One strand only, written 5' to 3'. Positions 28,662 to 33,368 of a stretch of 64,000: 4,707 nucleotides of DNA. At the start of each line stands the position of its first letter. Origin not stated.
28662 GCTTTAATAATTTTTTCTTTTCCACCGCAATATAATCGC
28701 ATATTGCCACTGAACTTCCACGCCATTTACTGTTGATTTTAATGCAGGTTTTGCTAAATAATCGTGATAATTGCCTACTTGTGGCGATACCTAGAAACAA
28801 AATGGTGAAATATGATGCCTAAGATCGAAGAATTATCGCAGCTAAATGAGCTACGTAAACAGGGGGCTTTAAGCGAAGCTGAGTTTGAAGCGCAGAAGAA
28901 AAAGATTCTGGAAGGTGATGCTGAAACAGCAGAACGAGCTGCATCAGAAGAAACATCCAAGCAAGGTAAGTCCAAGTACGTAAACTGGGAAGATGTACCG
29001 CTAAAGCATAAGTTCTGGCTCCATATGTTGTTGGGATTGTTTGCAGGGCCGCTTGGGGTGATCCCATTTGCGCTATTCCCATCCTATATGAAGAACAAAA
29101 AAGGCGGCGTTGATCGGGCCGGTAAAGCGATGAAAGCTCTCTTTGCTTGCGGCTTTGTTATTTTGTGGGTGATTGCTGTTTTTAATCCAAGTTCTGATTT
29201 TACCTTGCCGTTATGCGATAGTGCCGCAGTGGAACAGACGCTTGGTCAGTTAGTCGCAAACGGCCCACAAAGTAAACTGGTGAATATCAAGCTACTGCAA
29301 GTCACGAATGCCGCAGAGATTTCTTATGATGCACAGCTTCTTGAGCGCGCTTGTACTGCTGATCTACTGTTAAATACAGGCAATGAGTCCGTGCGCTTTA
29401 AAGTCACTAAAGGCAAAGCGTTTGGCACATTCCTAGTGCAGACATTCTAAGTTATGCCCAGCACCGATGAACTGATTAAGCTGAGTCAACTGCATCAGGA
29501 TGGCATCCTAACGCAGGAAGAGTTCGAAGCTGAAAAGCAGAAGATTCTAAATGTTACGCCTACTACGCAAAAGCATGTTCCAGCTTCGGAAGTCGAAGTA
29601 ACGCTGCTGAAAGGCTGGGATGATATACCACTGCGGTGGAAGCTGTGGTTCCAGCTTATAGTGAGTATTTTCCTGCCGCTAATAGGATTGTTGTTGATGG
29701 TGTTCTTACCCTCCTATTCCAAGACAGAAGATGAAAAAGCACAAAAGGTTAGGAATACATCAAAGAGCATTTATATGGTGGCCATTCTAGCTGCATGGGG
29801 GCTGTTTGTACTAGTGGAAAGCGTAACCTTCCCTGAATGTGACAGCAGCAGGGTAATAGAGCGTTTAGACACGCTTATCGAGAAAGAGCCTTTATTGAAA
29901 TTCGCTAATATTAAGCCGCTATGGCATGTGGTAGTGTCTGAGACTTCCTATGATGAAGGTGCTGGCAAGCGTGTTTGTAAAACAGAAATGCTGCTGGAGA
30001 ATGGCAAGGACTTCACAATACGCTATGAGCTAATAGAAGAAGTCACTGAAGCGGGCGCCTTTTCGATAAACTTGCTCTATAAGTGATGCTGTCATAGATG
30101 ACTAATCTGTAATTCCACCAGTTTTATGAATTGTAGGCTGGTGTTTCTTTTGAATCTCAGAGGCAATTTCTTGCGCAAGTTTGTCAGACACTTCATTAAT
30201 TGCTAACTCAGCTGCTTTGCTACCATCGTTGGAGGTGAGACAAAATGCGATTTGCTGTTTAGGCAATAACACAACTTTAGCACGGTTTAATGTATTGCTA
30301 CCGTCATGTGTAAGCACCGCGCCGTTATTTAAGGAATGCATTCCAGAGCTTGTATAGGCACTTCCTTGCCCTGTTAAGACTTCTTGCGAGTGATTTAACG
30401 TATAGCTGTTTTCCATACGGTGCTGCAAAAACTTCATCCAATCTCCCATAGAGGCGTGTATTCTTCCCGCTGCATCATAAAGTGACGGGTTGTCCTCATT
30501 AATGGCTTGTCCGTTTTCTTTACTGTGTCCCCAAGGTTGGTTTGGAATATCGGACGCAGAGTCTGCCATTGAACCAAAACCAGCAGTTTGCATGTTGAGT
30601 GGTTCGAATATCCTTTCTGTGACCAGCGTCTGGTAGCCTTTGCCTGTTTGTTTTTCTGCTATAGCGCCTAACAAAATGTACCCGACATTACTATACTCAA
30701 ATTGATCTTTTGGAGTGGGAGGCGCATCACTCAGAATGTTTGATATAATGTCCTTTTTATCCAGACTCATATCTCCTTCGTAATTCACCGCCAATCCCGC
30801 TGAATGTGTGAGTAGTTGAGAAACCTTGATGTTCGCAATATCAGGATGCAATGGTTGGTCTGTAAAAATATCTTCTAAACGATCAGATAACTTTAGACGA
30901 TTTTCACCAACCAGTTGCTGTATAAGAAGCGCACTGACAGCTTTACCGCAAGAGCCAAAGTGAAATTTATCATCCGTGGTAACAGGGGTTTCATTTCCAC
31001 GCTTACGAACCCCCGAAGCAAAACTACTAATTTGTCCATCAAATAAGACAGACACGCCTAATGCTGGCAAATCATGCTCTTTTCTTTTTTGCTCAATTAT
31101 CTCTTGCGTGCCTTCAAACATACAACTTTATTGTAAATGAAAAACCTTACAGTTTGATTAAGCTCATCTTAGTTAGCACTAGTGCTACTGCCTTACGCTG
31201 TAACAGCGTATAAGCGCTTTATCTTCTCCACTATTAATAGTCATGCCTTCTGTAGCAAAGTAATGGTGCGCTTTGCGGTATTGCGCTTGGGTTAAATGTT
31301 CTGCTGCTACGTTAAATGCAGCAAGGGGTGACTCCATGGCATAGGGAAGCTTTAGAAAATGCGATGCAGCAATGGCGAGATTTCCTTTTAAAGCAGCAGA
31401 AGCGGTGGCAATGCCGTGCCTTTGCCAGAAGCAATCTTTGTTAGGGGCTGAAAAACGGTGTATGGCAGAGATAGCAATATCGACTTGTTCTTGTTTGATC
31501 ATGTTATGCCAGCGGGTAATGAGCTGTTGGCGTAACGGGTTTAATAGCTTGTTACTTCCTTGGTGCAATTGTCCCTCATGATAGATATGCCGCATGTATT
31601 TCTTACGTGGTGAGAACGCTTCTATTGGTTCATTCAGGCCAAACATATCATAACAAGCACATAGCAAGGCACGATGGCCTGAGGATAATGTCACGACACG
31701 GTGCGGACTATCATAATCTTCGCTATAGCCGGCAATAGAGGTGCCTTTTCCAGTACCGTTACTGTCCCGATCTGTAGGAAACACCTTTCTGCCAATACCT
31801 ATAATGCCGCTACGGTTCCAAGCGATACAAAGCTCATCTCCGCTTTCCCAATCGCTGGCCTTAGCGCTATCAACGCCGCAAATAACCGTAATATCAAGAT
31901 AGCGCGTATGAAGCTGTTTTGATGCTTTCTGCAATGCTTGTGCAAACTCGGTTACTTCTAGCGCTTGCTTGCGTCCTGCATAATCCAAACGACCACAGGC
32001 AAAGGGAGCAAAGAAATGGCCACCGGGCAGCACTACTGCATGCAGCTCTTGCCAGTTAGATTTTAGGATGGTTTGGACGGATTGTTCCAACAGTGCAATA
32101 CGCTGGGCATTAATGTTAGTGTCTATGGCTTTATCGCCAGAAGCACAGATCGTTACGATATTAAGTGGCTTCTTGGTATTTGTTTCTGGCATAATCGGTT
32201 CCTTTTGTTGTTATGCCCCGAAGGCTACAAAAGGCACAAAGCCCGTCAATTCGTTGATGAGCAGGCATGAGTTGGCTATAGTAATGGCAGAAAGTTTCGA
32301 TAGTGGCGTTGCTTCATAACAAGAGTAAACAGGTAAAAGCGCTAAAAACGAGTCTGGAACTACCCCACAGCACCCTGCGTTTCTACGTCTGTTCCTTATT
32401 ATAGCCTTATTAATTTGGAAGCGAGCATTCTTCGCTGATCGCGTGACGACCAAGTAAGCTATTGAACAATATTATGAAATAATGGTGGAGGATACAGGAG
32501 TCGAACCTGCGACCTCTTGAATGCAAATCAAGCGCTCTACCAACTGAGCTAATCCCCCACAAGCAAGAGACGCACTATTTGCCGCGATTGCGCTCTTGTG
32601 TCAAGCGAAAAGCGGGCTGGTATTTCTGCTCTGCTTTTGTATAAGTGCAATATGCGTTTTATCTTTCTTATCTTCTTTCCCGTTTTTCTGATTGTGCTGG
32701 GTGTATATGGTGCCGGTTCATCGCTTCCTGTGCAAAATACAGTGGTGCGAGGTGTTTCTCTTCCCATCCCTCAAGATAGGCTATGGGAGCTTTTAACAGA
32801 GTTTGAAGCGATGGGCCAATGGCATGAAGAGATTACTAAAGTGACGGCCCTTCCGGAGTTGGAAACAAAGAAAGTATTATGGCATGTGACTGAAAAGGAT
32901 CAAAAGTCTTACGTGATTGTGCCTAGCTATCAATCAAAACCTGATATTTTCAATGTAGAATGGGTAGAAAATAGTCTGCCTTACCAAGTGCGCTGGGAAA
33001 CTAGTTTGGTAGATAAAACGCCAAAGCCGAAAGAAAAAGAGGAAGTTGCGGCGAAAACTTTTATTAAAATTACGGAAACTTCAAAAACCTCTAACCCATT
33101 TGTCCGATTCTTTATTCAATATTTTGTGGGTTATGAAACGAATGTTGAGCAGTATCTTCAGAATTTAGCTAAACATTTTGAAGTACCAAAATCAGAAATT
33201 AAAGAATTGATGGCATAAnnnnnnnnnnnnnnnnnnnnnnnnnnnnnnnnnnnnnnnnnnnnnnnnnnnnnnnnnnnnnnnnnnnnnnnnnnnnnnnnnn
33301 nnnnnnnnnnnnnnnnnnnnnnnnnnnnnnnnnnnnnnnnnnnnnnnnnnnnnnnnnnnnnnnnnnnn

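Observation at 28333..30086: XRE regulator divergent from two tandem SHOCT-domain membrane paralogs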

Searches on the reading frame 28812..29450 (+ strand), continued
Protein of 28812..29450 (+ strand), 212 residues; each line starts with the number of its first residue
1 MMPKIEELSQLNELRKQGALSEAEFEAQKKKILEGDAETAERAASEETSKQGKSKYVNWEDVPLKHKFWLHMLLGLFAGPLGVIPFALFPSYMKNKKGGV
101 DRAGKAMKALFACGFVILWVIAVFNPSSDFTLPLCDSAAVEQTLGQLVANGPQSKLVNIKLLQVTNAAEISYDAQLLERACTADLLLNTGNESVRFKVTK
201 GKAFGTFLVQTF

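Call 98: search_protein_families(library=pfam, proteins=[P0152, L085:9575-11389:+, L085:11405-12169:+, L085:12175-12957:+, L085:8711-9484:+, L085:13476-14495:+], max_evalue=0.05)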
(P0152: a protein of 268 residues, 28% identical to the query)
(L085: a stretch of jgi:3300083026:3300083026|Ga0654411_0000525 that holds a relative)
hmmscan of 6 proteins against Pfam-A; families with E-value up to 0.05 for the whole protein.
P0152 (268 aa): 2 families
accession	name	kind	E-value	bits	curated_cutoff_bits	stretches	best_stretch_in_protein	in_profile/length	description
PF09851.14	SHOCT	-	6.9e-08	32.4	27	1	5-32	1-28/28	Short C-terminal domain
PF13828.11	DUF4190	-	0.0037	17.4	35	1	63-117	7-59/62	Domain of unknown function (DUF4190)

L085:9575-11389:+ (604 aa): 2 families
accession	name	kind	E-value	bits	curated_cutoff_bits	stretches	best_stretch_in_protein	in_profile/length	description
PF00263.26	Secretin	-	5.5e-31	107.9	27.5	1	386-578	3-168/169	Bacterial type II and III secretion system protein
PF07655.18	Secretin_N_2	-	4.3e-09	37.2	23.4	1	173-243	4-80/91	Secretin N-terminal domain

L085:11405-12169:+ (254 aa): 1 family
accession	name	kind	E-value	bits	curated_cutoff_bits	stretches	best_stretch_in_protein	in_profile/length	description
PF12679.13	ABC2_membrane_2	-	0.029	14.1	27.2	0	79-214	98-246/283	ABC-2 family transporter protein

L085:12175-12957:+ (260 aa): 0 families

L085:8711-9484:+ (257 aa): 2 families
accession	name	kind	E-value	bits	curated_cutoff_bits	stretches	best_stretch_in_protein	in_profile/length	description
PF06750.18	A24_N_bact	-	1.5e-25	89.5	23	1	9-88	2-81/84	Bacterial Peptidase A24 N-terminal domain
PF01478.23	Peptidase_A24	-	7.7e-18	65.3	26.5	1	102-207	2-102/104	Type IV leader peptidase family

L085:13476-14495:+ (339 aa): 2 families
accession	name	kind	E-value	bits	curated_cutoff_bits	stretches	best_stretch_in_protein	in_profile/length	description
PF04286.17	DUF445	-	0.0019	18.6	33.8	1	69-315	58-310/368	Protein of unknown function (DUF445)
PF02734.22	Dak2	-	0.01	16.2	27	1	70-130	70-129/174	DAK2 domain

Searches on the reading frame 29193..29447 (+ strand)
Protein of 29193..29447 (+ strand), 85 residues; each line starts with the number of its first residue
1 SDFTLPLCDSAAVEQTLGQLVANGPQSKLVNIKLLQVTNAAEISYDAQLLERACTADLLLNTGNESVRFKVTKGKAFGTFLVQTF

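Call 103: predict_structure(alignment_id=A9)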
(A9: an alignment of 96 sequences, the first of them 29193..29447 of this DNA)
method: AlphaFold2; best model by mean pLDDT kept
length: 85 residues; sequences in the alignment: 96
mean_pLDDT: 95.5   pTM: 0.83
mean pLDDT of the five models: 95.5, 95.1, 95.0, 95.0, 94.9
residues with pLDDT >= 90: 79; 70-90: 5; 50-70: 1; < 50: 0
segments of 3 or more residues with pLDDT < 50: none
pLDDT, mean of each block of 10 residues (from residue 1): 92 97 90 96 97 98 97 96 96
secondary structure, 60 per line:
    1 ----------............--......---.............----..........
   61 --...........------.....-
elements in order: H11-22 H25-30 E34-46 E51-60 E63-73 E80-84

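Call 105: fold_search(model_id=the predicted structure, library=pdb)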
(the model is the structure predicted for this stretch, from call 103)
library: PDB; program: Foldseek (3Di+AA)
matches with E <= 10: 675; with E <= 0.001: 0
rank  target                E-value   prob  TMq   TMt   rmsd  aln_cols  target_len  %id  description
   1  7pb8_P                2.0e-01  0.28  0.29  0.16   9.6        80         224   15  Crystal structure of the CENP-OPQUR complex (released 2022-04-27)
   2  6q0v_C                2.1e-01  0.89  0.50  0.26   4.4        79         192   11  Structure of DDB1-DDA1-DCAF15 complex bound to tasisulam and RBM39 (released 2019-11-13)
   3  3eyc_A                2.3e-01  0.96  0.46  0.30   3.0        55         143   13  New crystal structure of human tear lipocalin in complex with 1,4-butanediol in space group P21 (released 2009-10-06)
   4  6q0r_C                2.3e-01  0.87  0.50  0.27   4.4        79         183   11  Structure of DDB1-DDA1-DCAF15 complex bound to E7820 and RBM39 (released 2019-11-13)
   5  6o1t_B                2.7e-01  0.51  0.40  0.21  11.0       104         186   12  BOVINE SALIVARY PROTEIN FORM 30B WITH OLEIC ACID (released 2019-03-13)
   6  3eyc_C                2.9e-01  0.93  0.44  0.30   2.8        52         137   13  New crystal structure of human tear lipocalin in complex with 1,4-butanediol in space group P21 (released 2009-10-06)
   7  5mn2_D                2.9e-01  0.72  0.47  0.45   4.7        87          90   17  Cocrystal structure of Fc gamma receptor IIIa interacting with Affimer G3, a specific binding protein which blocks IgG (released 2017-12-13)
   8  5m18_A                3.1e-01  0.75  0.49  0.08   7.0        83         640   14  Crystal structure of PBP2a from MRSA in the presence of Cefepime ligand (released 2017-02-08)
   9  1mws_A                3.1e-01  0.69  0.47  0.08   7.1        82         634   15  Structure of nitrocefin acyl-Penicillin binding protein 2a from methicillin resistant Staphylococcus aureus strain 27r (released 2002-11-06)
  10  1mwt_A                3.1e-01  0.54  0.42  0.08   7.5        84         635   13  Structure of penicillin G acyl-Penicillin binding protein 2a from methicillin resistant Staphylococcus aureus strain 2 (released 2002-11-06)
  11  8roy_A                3.4e-01  0.82  0.50  0.17   4.7        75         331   12  Structure of the human DDB1-DDA1-DCAF15 E3 ubiquitin ligase bound to compound furan 24 (released 2024-04-03)
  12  9i9t_A                3.4e-01  0.60  0.46  0.08   7.0        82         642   17  Room-temperature structure of PBP2a at EuXFEL (released 2026-02-18)
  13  5m1a_A                3.4e-01  0.44  0.40  0.08   7.3        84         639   15  Crystal structure of PBP2a from MRSA in the presence of Ceftazidime ligand (released 2017-02-08)
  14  5wd6_A                3.6e-01  0.25  0.32  0.17   8.2        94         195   17  bovine salivary protein form 30b (released 2018-07-11)
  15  4bl3_A                3.6e-01  0.21  0.32  0.07   8.3        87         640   15  Crystal structure of PBP2a clinical mutant N146K from MRSA (released 2014-05-21)
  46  7sjy_B                7.9e-01  0.15  0.34  0.14   7.8        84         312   11  Crystal structure of Clostridium thermocellum RsgI9 S1C-NTF2 bi-domain (released 2022-03-02)
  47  7sjy_A                7.9e-01  0.15  0.35  0.14   7.8        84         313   11  Crystal structure of Clostridium thermocellum RsgI9 S1C-NTF2 bi-domain (released 2022-03-02)
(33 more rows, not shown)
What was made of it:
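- On Cystatin / NTF2-like fold: The best Foldseek E is 0.2, with TM up to 0.59 to the Affimer/phytocystatin scaffold (call 105).
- Weak fold hits include the NTF2 sensor domain of the anti-sigma factor RsgI9 (7sjy, call 105).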

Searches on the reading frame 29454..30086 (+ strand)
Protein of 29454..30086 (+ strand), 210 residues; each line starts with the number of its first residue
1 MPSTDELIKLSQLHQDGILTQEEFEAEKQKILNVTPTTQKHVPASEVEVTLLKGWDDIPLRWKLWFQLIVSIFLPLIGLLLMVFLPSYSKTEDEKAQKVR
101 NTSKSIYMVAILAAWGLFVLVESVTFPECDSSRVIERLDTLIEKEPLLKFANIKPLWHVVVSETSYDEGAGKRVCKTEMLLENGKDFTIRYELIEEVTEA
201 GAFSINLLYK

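Call 3: search_protein_families(library=pfam, proteins=[window:29454-30086:+], max_evalue=0.1)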
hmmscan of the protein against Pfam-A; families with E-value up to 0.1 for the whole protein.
window:29454-30086:+ (210 aa): 2 families
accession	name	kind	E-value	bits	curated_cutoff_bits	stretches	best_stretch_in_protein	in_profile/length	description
PF09851.14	SHOCT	-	2e-08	34.1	27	1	5-32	1-28/28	Short C-terminal domain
PF04290.18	DctQ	-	0.075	13.4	28.3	0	49-121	50-121/132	Tripartite ATP-independent periplasmic transporters, DctQ component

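Call 10: search_protein_families(library=padloc, proteins=[window:29454-30086:+], max_evalue=0.01)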
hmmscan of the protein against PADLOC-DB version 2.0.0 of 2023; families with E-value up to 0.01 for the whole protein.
window:29454-30086:+ (210 aa): 0 families

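Call 11: search_protein_families(library=phrogs, proteins=[window:29454-30086:+], max_evalue=0.01)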
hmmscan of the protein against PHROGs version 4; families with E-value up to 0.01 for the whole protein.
window:29454-30086:+ (210 aa): 5 families
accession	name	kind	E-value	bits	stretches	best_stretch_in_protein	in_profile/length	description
phrog_2700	-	unknown function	7.6e-09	36.4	1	4-33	301-330/331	-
phrog_888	-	unknown function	4.4e-06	27.6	1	3-33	240-270/271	-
phrog_37018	-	unknown function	0.00041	21.6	1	4-62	6-67/157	-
phrog_34972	-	unknown function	0.0034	17.9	1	4-35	23-54/223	-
phrog_33436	-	unknown function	0.0038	18.4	1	6-32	91-117/117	-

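Call 12: search_protein_families(library=ncbifam, proteins=[window:29454-30086:+], max_evalue=0.01)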
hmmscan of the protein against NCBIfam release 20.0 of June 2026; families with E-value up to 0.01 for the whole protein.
window:29454-30086:+ (210 aa): 1 family
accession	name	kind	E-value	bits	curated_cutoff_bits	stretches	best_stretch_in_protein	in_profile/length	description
NF045849.1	ICE_MMCAP2_0565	equivalog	0.0057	16.3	40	0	67-123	14-78/80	Mbov_0395 family pilin-like conjugal transfer protein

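Call 14: find_homologous_proteins(query=window:29454-30086:+, max_evalue=0.001)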
Query window:29454-30086:+ (210 aa): 1 proteins with E <= 0.001 among 339 candidates.
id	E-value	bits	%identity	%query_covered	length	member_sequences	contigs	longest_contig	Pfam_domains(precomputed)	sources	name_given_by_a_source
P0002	9.9e-133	458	100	100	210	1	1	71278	PF09851.15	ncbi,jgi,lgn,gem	-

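Call 17: find_encoding_contigs(protein=P0002, flank=10000, max_places=10)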
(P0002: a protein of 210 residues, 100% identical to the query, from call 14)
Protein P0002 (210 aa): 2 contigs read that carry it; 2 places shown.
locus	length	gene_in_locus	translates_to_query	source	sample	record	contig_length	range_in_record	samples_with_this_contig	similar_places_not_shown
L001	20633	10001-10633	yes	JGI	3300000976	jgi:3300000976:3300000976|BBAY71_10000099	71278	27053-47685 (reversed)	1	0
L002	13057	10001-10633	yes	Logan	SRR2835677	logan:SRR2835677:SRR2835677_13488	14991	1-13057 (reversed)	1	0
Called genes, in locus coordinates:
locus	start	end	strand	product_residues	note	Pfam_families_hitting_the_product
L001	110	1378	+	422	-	PF01381:HTH_3 (weak), PF00145:DNA_methylase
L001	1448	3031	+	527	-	PF07728:AAA_5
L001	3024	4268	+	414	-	PF09563:RE_LlaJI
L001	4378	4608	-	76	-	PF12728:HTH_17 (faint)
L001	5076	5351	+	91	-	-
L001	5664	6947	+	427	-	PF09903:DUF2130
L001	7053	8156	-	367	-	-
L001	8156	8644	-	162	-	PF12728:HTH_17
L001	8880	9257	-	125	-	PF12844:HTH_19 (weak), PF13560:HTH_31, PF01381:HTH_3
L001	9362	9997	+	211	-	PF09851:SHOCT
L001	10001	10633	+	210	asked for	PF09851:SHOCT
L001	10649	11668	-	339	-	PF00144:Beta-lactamase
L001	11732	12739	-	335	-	-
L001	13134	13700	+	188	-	-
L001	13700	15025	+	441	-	PF01523:PmbA_TldD_1st, PF19290:PmbA_TldD_2nd, PF19289:PmbA_TldD_3rd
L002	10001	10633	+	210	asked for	PF09851:SHOCT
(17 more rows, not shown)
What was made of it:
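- Checked: Independent gene callers start it at GTG 28710, giving 125 aa (call 17).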

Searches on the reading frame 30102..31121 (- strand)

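Call 3: search_protein_families(library=pfam, proteins=[window:30102-31121:-], max_evalue=0.1)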
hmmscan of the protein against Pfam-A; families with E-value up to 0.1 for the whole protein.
window:30102-31121:- (339 aa): 1 family
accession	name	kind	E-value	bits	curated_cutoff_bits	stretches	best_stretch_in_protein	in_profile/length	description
PF00144.29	Beta-lactamase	-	6.1e-42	144.4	27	1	6-308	2-319/329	Beta-lactamase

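Call 10: search_protein_families(library=padloc, proteins=[window:30102-31121:-], max_evalue=0.01)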
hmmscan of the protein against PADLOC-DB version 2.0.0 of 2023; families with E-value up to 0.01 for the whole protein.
window:30102-31121:- (339 aa): 0 families

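Call 11: search_protein_families(library=phrogs, proteins=[window:30102-31121:-], max_evalue=0.01)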
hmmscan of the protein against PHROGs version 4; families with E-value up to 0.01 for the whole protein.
window:30102-31121:- (339 aa): 3 families
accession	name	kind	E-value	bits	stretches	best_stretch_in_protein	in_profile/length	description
phrog_382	-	tail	5.6e-41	141.7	1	6-323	84-424/655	minor tail protein with lysin activity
phrog_13201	-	unknown function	3.6e-09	37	1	6-187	44-239/616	-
phrog_22561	-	tail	1.5e-08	33.7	1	21-239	967-1199/1318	minor tail protein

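Call 12: search_protein_families(library=ncbifam, proteins=[window:30102-31121:-], max_evalue=0.01)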
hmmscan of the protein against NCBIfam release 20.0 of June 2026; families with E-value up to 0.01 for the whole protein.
window:30102-31121:- (339 aa): 46 families (the best 25 are shown)
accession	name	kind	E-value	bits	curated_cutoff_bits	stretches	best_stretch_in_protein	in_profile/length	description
NF033085.1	bla_class_C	equivalog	4.6e-23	81.6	415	1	7-258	10-257/356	class C beta-lactamase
NF045671.1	blaPNC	exception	6e-21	74.7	750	1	9-244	53-284/401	PNC family class C beta-lactamase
NF041665.1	blaPSZ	exception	6.1e-15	55.1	850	1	13-239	39-260/379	PSZ family class C beta-lactamase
NF038238.1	blaBUT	exception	1e-13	51.2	850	1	17-240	46-264/383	BUT family class C beta-lactamase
NF000191.1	CMY2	exception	1.5e-13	50.3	800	1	13-242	40-264/381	CMY-2 family class C beta-lactamase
NF012173.1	CMY2-MIR-ACT-EC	exception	2.6e-13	49.6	680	1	13-242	40-264/380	CMY2/MIR/ACT/EC family class C beta-lactamase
NF007943.0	PRK10662.1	equivalog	1.1e-12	47.3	266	1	23-261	55-295/380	D-alanyl-D-alanine-carboxypeptidase/endopeptidase AmpH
NF038069.1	blaIDC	exception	2.2e-12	46.6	850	1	14-239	51-271/395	IDC family class C beta-lactamase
NF012172.1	FOX-MOX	exception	4.2e-12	45.7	700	1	7-247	35-271/382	FOX/MOX family class C beta-lactamase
NF045925.1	3-sucCA_synth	equivalog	8.2e-12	44.3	800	1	47-179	77-210/498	3-succinylated cholic acid synthase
NF000239.3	MOX_CMY1_fam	exception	3.7e-11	42.8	770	1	12-247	43-274/383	CMY-1/MOX family class C beta-lactamase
NF041662.1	ampC_Kaer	exception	3.8e-11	42.4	825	1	9-238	36-260/381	AmpC-Kaer family extended-spectrum class C beta-lactamase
NF052559.1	MthAcHydAcmB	equivalog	4.4e-11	42.1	550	1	28-237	35-271/391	methyl acetate hydrolase AcmB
NF038089.1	blaYRC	exception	5.5e-11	42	870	1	12-241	39-263/381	YRC family class C beta-lactamase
NF000185.2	BlaEC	exception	8.7e-11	41.4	850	1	15-238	38-256/377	BlaEC family class C beta-lactamase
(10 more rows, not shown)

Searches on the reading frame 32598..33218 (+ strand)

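Call 8: search_protein_families(library=pfam, proteins=[window:32598-33218:+], max_evalue=0.001)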
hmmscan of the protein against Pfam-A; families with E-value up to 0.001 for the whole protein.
window:32598-33218:+ (206 aa): 1 family
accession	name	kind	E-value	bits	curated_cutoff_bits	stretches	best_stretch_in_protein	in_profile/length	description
PF10604.15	Polyketide_cyc2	-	7.5e-05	23.5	27.4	1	49-101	4-57/142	Polyketide cyclase / dehydrase and lipid transport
